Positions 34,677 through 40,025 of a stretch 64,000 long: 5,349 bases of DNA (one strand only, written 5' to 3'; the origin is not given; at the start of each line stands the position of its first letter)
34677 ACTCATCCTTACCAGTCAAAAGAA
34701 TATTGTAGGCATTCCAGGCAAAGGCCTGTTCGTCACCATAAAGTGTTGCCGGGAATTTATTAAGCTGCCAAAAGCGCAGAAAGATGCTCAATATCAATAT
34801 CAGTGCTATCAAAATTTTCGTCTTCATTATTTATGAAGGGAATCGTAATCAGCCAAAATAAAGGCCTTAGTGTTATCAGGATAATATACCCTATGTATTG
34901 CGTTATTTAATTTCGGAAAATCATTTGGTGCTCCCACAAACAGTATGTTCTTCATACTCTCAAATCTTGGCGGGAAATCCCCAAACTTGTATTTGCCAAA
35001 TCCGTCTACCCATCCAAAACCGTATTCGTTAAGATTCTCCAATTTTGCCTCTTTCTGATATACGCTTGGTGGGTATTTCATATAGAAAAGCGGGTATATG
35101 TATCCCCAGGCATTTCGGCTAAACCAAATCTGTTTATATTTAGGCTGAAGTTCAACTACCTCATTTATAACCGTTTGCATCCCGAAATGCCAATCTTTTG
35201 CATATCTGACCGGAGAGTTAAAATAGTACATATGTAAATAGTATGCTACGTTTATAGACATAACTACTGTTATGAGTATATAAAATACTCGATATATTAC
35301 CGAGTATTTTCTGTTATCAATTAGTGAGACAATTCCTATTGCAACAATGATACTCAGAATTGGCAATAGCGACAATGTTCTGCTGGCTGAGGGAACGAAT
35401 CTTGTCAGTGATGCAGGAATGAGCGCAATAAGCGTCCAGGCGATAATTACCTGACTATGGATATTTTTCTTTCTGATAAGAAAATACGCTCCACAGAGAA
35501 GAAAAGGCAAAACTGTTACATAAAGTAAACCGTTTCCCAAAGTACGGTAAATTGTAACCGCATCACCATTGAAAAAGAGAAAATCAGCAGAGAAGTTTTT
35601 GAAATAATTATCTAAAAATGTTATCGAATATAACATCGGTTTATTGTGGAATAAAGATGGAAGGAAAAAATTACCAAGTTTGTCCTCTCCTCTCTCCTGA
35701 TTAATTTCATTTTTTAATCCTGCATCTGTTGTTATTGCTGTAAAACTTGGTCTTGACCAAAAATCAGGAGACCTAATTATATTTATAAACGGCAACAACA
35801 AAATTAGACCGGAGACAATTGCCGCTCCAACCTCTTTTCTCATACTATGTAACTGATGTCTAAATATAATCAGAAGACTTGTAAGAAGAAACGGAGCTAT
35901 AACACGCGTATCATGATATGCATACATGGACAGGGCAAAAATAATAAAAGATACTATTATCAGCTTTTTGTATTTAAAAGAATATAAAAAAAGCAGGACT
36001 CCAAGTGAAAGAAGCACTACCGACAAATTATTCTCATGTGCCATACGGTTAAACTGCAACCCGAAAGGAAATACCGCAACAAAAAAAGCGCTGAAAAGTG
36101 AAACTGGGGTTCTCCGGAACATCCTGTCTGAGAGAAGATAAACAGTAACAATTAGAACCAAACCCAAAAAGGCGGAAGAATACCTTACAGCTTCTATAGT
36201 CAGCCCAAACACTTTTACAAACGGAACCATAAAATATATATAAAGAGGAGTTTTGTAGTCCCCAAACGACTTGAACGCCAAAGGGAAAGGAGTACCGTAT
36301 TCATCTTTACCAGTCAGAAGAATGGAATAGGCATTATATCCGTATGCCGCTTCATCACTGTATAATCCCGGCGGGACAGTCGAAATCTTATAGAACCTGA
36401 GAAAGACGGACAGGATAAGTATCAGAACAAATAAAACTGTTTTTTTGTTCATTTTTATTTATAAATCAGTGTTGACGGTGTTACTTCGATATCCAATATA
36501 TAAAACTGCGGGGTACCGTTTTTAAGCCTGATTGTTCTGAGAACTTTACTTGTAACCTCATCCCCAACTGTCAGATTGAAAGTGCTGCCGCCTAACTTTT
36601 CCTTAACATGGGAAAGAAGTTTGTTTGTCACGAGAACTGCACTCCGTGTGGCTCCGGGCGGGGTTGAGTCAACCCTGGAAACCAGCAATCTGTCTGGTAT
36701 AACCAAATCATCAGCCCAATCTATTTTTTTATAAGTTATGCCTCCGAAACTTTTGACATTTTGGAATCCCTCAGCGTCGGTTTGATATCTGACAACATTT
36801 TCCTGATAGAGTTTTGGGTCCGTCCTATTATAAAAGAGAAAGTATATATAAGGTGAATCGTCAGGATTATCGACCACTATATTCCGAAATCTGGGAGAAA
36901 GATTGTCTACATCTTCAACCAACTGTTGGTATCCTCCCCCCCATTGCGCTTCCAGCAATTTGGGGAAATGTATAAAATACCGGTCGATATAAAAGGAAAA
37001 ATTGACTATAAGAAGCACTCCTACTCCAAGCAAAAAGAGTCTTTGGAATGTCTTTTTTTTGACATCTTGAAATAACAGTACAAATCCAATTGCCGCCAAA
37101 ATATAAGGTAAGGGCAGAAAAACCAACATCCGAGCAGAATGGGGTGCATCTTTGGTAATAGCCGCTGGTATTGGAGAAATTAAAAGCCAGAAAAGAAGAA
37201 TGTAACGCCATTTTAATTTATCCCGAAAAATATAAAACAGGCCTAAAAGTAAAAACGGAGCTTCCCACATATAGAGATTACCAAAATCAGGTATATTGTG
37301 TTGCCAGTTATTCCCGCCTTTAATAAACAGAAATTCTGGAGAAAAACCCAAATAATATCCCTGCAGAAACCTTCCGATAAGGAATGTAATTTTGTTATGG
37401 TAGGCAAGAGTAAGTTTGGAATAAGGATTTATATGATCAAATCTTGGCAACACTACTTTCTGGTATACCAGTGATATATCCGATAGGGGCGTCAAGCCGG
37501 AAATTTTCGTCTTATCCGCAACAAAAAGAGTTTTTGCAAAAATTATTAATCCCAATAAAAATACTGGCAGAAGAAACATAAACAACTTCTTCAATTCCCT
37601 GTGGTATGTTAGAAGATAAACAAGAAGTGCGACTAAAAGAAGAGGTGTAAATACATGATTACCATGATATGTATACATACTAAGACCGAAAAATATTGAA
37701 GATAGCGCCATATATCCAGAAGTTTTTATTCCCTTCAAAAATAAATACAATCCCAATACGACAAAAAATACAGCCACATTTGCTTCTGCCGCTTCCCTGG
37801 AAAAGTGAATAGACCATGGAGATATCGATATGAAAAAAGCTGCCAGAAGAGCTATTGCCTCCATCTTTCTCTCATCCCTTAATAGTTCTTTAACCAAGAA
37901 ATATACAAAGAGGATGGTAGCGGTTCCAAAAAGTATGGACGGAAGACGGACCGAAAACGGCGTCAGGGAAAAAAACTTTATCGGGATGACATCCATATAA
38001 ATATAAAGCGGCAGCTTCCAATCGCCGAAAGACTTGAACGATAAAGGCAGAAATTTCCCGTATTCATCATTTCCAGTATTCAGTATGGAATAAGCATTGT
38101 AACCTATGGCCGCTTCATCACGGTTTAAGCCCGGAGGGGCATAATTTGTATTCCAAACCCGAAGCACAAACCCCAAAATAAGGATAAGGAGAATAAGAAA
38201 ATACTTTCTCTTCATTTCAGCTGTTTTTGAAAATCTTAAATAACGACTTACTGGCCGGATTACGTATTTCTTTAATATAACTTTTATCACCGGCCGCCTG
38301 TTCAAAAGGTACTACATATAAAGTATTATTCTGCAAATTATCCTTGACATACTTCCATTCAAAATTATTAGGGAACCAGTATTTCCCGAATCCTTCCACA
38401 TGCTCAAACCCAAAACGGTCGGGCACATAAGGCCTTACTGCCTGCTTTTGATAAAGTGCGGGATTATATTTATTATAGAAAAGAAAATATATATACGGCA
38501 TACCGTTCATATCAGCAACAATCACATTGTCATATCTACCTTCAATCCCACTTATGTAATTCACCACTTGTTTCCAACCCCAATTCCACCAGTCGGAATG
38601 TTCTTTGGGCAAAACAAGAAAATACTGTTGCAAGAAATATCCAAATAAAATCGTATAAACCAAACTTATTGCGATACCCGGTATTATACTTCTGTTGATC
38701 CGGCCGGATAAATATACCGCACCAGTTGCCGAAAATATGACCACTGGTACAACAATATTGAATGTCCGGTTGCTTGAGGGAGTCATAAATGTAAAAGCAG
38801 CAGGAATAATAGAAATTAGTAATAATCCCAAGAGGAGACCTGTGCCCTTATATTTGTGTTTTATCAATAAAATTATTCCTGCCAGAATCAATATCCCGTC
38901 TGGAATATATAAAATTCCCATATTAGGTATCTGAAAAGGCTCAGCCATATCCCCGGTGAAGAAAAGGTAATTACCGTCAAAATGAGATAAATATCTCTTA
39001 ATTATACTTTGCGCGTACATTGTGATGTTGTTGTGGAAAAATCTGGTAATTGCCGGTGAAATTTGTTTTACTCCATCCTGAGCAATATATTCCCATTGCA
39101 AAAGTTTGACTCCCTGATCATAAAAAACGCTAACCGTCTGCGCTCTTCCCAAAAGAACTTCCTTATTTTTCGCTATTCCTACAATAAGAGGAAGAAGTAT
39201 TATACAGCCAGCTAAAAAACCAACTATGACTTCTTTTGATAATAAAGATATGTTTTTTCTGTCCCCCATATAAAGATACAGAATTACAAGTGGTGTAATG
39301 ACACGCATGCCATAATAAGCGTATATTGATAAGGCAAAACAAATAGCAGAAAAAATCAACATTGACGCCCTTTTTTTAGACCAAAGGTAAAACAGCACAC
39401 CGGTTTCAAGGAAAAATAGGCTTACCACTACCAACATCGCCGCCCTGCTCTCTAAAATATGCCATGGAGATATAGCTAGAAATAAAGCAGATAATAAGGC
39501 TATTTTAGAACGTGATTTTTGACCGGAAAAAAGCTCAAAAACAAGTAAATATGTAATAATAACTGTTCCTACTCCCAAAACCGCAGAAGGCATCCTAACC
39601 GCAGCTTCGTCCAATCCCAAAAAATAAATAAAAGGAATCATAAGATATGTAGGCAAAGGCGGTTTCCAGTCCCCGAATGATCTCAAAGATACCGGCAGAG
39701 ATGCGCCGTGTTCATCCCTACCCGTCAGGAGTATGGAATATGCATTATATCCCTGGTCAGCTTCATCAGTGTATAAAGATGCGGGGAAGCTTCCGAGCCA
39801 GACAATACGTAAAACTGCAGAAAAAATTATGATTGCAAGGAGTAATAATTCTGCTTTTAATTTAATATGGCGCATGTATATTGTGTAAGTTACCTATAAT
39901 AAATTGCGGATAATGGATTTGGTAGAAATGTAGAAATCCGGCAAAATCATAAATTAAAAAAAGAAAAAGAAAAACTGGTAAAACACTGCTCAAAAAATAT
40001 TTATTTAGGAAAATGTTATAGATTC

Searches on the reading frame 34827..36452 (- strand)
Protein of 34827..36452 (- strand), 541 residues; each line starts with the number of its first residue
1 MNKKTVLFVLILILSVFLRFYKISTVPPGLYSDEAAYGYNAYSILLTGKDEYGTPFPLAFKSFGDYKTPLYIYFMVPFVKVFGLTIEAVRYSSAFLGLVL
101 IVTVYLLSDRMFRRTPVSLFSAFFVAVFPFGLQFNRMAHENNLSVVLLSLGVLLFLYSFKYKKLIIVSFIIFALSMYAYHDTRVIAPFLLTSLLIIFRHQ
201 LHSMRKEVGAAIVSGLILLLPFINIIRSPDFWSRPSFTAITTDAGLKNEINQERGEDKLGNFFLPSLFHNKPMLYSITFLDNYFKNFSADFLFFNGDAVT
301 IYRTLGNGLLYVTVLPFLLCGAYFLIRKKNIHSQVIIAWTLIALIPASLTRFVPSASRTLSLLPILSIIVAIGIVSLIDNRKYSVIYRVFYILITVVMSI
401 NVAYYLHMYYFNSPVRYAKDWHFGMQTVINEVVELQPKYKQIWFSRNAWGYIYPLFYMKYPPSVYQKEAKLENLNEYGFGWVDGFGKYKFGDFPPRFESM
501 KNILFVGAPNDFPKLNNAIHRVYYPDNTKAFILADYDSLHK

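Call 85: search_protein_families(library=pfam, proteins=[window:34827-36452:-], max_evalue=0.001)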
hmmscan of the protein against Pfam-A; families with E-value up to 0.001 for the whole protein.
window:34827-36452:- (541 aa): 1 family
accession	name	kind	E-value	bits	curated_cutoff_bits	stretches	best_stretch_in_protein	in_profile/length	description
PF13231.12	PMT_2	-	3.6e-09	37.5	26.1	1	67-222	2-157/160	Dolichyl-phosphate-mannose-protein mannosyltransferase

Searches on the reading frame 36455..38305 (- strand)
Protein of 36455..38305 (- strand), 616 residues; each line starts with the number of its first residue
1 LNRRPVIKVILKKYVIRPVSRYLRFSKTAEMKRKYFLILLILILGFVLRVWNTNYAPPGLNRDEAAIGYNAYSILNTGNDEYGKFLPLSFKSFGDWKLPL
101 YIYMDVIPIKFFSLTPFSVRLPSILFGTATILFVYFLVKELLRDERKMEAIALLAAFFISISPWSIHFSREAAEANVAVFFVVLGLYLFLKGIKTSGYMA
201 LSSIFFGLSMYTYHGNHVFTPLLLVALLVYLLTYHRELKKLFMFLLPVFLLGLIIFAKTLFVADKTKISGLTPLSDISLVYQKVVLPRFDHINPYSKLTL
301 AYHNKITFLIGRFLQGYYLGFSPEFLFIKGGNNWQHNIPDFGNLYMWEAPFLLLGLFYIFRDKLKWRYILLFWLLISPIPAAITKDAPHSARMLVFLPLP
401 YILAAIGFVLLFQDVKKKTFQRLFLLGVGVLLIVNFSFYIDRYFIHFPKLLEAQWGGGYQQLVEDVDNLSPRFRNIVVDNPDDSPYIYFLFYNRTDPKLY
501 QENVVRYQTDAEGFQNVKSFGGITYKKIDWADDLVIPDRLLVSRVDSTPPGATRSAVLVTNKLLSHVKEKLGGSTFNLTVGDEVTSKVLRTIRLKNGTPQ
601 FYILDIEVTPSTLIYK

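Call 43: search_protein_families(library=pfam, proteins=[window:36455-38305:-], max_evalue=0.01)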
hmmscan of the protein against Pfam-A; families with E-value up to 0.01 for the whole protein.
window:36455-38305:- (616 aa): 1 family
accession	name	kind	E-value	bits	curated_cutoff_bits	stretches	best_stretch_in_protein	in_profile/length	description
PF13231.12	PMT_2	-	1.8e-10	41.7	26.1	1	108-257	13-155/160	Dolichyl-phosphate-mannose-protein mannosyltransferase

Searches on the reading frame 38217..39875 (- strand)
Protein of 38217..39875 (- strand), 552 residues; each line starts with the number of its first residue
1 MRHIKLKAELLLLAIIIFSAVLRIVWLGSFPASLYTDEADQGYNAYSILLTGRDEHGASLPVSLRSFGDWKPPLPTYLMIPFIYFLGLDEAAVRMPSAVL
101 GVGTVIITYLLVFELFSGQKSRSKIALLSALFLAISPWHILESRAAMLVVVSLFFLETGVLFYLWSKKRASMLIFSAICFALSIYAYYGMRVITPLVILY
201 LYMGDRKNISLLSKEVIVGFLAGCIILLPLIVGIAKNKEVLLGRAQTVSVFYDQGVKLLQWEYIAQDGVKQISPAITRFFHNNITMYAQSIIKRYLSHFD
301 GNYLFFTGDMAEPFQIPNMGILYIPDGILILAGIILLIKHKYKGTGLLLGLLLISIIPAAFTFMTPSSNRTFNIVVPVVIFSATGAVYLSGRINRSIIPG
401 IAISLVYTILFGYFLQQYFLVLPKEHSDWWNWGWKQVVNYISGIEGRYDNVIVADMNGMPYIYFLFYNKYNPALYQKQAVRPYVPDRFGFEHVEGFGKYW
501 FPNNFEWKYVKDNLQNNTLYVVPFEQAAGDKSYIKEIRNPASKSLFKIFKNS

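Call 85: search_protein_families(library=pfam, proteins=[window:38217-39875:-], max_evalue=0.001)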
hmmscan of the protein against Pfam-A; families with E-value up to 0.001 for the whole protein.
window:38217-39875:- (552 aa): 2 families
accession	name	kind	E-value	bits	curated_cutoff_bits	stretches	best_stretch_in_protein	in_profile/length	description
PF02366.24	PMT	-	1e-07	32.2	22.7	1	18-231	5-231/245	Dolichyl-phosphate-mannose-protein mannosyltransferase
PF13231.12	PMT_2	-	6.9e-07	30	26.1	1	71-231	2-158/160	Dolichyl-phosphate-mannose-protein mannosyltransferase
